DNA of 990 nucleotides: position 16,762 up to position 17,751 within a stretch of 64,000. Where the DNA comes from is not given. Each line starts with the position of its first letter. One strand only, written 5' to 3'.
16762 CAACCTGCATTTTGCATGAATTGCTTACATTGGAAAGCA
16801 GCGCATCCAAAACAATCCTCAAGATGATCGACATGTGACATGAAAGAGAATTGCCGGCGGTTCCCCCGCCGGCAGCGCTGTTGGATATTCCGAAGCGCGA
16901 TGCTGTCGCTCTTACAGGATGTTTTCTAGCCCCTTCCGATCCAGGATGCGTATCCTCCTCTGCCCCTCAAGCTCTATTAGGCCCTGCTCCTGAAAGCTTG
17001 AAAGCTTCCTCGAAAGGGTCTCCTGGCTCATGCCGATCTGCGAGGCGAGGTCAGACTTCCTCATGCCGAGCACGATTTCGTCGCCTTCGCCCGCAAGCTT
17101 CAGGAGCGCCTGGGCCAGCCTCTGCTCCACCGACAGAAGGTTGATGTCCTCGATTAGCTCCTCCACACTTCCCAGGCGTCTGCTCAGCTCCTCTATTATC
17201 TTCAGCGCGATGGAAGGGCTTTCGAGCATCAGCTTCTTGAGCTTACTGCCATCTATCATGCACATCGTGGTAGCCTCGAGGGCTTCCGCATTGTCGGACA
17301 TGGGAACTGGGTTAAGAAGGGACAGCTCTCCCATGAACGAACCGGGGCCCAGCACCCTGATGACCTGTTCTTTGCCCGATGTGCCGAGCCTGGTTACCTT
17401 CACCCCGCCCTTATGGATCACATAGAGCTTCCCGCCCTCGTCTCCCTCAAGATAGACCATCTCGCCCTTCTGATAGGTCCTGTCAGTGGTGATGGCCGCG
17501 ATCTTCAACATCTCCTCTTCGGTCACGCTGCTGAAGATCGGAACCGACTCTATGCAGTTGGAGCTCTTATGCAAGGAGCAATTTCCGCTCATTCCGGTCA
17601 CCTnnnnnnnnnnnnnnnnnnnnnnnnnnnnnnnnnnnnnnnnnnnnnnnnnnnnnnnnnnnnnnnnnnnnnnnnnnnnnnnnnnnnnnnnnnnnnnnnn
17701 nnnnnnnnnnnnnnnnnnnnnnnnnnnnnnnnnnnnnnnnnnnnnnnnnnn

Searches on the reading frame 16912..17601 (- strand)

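Call 18: search_protein_families(library=pfam, proteins=[window:16912-17601:-])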
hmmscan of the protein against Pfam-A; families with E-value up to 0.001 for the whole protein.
window:16912-17601:- (229 aa): 4 families
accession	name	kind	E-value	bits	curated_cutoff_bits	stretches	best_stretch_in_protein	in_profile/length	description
PF00027.35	cNMP_binding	-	1.2e-22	80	27.5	1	41-126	2-87/89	Cyclic nucleotide-binding domain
PF13545.12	HTH_Crp_2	-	5.9e-20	71.4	27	1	160-228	1-70/70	Crp-like helix-turn-helix domain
PF25213.1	HVO_A0261_N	-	7.1e-06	26.3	35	1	180-214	25-59/86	HVO_A0261 N-terminal domain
PF00325.26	Crp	-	0.00063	19.9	21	0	182-209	5-32/32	Bacterial regulatory proteins, crp family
